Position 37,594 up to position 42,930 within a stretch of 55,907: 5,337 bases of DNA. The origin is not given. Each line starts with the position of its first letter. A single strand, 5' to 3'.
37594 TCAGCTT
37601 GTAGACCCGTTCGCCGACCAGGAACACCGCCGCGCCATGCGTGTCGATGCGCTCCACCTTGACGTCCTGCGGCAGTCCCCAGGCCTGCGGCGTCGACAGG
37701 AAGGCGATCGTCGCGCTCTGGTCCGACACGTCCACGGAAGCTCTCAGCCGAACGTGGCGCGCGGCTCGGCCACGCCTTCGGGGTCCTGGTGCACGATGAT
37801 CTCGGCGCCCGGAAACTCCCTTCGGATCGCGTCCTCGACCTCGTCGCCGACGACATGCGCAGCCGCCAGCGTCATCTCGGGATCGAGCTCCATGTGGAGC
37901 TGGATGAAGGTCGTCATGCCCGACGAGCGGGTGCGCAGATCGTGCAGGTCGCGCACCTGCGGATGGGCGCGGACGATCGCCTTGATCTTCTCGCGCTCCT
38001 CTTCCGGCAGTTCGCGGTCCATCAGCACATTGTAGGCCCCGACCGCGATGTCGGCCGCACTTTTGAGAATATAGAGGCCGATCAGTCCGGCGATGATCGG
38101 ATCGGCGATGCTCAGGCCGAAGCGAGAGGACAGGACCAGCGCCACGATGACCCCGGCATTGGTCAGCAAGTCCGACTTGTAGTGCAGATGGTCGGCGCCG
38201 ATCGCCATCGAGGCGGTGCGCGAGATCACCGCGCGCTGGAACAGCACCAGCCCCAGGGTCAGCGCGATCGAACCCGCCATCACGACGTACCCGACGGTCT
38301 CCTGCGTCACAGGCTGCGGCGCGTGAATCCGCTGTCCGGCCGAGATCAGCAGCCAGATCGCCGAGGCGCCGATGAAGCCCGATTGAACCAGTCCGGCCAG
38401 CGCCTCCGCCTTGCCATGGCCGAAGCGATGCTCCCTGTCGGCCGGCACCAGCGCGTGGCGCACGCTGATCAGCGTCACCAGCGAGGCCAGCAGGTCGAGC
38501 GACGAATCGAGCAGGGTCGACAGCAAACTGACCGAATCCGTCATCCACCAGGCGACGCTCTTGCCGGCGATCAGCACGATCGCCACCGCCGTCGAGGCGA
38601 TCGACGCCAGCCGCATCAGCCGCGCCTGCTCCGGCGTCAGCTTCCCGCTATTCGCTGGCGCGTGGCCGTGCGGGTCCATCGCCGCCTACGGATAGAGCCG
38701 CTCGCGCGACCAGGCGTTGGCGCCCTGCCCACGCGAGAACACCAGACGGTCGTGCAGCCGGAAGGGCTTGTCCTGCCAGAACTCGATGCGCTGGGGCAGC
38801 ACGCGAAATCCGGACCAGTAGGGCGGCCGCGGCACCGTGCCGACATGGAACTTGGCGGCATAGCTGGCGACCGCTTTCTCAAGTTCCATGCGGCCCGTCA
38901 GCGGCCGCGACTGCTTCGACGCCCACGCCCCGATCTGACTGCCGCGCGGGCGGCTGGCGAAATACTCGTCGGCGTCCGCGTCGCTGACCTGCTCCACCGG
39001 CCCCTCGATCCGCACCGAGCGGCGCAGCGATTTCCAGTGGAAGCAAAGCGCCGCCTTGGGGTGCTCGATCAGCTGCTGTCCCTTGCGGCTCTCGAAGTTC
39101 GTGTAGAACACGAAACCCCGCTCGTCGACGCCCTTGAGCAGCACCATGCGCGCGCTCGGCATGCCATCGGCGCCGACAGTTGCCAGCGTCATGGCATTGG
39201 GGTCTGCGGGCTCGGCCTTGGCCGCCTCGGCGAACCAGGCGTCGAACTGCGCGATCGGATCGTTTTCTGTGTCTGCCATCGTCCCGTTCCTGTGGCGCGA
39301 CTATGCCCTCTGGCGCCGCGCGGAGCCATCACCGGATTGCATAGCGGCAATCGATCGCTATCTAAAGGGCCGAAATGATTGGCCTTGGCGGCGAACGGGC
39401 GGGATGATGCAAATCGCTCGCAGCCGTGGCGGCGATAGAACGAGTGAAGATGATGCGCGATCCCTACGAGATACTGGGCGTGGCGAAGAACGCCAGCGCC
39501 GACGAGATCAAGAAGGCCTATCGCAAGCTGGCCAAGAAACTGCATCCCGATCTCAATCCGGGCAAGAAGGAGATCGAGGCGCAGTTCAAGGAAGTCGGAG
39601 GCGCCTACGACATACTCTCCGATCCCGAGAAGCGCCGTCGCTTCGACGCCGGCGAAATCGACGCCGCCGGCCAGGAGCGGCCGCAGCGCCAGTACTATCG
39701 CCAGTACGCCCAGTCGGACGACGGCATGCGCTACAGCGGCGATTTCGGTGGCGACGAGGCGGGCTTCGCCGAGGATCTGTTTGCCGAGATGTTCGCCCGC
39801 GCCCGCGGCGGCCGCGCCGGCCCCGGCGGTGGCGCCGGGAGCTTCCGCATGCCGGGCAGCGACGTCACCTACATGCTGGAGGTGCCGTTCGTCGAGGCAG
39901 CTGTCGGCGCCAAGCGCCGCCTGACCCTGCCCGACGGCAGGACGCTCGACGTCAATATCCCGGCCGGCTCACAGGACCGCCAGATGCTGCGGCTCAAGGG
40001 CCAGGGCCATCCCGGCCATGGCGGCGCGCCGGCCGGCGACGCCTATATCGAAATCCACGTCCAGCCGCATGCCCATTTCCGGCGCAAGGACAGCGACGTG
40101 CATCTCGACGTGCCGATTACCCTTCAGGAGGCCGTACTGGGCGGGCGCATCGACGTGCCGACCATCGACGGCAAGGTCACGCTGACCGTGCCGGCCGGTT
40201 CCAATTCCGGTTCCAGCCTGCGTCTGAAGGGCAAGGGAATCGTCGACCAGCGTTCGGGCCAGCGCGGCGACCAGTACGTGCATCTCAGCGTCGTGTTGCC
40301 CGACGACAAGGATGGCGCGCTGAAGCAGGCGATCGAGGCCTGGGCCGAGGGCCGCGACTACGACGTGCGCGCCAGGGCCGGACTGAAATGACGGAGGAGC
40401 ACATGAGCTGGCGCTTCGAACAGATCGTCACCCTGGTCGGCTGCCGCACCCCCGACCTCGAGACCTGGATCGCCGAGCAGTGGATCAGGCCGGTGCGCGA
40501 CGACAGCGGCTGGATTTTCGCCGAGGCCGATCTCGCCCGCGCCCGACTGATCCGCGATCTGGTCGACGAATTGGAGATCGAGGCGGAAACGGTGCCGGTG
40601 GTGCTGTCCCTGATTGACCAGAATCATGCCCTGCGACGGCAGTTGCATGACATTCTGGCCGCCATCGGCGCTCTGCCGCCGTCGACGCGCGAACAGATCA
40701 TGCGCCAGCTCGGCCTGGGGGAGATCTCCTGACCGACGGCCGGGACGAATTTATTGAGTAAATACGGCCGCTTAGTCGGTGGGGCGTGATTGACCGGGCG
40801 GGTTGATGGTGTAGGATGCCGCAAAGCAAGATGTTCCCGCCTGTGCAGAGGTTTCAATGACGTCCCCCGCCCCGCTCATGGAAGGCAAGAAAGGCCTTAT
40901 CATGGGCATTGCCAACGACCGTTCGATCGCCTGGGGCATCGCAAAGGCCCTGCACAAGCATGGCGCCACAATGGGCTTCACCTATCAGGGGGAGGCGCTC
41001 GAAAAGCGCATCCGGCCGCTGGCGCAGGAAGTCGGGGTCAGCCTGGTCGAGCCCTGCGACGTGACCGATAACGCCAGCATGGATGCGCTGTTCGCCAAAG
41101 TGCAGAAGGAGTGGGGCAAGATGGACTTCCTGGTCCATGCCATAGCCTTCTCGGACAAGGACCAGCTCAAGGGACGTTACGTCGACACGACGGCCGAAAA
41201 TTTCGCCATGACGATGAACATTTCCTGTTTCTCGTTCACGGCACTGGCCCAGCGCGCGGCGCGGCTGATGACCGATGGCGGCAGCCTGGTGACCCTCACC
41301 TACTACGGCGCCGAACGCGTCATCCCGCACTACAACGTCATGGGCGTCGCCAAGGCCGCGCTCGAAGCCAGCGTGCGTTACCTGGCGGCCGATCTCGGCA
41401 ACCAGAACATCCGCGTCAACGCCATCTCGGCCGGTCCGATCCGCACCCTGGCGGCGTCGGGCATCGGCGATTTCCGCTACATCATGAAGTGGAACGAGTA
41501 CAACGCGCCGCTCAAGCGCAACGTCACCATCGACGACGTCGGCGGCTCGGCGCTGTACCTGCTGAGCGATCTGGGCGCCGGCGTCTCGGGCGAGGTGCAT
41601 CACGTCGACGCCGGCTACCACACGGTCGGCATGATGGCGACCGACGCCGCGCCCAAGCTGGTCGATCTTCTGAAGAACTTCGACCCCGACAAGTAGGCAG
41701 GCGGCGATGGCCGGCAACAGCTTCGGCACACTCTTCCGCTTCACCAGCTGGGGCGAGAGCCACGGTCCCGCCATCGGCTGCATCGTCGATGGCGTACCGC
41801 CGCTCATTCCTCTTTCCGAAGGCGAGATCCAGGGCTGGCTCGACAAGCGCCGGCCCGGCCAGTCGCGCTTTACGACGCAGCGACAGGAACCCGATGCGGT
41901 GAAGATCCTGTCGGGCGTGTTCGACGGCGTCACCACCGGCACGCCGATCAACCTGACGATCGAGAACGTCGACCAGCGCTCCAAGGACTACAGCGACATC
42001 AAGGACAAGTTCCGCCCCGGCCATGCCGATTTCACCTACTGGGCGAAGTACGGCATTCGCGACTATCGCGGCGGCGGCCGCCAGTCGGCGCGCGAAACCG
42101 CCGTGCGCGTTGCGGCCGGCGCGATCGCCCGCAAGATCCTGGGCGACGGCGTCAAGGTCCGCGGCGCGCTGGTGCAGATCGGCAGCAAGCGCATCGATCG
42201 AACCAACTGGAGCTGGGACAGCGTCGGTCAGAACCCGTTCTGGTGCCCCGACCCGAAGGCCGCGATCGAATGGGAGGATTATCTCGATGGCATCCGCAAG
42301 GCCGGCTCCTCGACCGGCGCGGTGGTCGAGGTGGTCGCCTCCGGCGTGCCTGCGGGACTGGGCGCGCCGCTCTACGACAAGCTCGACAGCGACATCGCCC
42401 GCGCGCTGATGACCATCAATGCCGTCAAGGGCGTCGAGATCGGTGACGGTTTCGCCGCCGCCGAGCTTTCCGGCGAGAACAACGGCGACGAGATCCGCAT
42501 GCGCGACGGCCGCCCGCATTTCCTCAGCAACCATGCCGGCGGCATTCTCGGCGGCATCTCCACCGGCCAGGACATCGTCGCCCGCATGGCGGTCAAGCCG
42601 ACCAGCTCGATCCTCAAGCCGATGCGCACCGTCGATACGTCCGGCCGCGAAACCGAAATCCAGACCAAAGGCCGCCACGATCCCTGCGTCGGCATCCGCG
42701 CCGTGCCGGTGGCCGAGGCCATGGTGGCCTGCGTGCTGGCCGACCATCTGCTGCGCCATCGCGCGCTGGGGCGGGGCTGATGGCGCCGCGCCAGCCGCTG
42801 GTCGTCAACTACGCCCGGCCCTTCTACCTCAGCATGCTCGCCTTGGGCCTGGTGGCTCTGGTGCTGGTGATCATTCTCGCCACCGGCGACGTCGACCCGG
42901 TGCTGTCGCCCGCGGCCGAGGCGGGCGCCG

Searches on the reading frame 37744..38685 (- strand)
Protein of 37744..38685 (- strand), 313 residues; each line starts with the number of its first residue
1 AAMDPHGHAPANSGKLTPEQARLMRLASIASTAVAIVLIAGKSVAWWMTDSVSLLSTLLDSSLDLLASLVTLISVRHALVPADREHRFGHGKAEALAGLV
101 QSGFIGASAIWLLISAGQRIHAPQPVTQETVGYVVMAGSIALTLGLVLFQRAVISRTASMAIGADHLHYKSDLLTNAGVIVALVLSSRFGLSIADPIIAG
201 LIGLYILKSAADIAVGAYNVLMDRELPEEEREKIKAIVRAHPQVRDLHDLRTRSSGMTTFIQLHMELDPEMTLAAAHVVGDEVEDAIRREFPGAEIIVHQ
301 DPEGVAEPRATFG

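Call 68: search_protein_families(library=pfam, proteins=[window:37744-38685:-], max_evalue=0.0001)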
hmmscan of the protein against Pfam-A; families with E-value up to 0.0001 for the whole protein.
window:37744-38685:- (313 aa): 2 families
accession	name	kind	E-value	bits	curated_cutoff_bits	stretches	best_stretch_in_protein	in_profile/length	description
PF01545.26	Cation_efflux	-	1.8e-35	122.9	26.6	1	29-222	2-198/198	Cation efflux family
PF16916.11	ZT_dimer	-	4e-26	91.3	26.7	1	226-303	1-78/78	Dimerisation domain of Zinc Transporter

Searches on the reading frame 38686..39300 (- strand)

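Call 68: search_protein_families(library=pfam, proteins=[window:38686-39300:-], max_evalue=0.0001)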
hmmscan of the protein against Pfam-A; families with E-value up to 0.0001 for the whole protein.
window:38686-39300:- (204 aa): 3 families
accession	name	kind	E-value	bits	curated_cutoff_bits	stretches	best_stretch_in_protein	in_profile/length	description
PF01243.27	PNPOx_N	-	4.2e-31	108.3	28.1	1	24-146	2-115/120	Pyridoxamine 5'-phosphate oxidase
PF10590.14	PNP_phzG_C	-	2.2e-18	66.3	27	1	162-204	1-42/42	Pyridoxine 5'-phosphate oxidase C-terminal dimerisation region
PF12766.13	Pyridox_oxase_2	-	6.9e-07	30.2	26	1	19-103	4-97/100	Pyridoxamine 5'-phosphate oxidase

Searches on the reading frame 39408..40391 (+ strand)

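Call 68: search_protein_families(library=pfam, proteins=[window:39408-40391:+], max_evalue=0.0001)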
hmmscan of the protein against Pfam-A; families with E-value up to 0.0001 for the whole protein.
window:39408-40391:+ (327 aa): 2 families
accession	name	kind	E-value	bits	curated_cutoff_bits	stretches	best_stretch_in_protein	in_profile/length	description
PF01556.23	DnaJ_C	-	5.6e-46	156.8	26.6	1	154-298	2-152/152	DnaJ C terminal domain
PF00226.36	DnaJ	-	9.2e-27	93.4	27.8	1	18-80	1-63/63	DnaJ domain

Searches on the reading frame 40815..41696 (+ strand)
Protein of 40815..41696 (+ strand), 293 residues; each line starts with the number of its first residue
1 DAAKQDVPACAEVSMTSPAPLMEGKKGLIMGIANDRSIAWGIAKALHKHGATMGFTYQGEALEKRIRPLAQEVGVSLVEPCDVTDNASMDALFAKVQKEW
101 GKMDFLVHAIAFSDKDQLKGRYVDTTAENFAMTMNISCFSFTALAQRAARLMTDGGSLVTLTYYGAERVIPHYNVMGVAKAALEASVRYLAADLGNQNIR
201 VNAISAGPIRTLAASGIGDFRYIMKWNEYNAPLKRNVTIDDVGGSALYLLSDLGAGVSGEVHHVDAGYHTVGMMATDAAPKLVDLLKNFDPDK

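Call 68: search_protein_families(library=pfam, proteins=[window:40815-41696:+], max_evalue=0.0001)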
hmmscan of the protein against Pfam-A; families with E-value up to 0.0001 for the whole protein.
window:40815-41696:+ (293 aa): 2 families
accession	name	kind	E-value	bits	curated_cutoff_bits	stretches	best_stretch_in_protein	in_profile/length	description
PF13561.12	adh_short_C2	-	9.4e-93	310.6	27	1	31-269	1-236/236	Enoyl-(Acyl carrier protein) reductase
PF00106.31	adh_short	-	2.1e-20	73.5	26.6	1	35-213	9-186/195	short chain dehydrogenase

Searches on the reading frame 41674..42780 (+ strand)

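Call 69: search_protein_families(library=pfam, proteins=[window:41674-42780:+], max_evalue=0.0001)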
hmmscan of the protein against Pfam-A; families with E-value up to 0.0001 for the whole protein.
window:41674-42780:+ (368 aa): 1 family
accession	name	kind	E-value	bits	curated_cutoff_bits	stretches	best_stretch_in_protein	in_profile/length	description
PF01264.26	Chorismate_synt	-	1.5e-136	454.9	27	1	21-360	1-327/327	Chorismate synthase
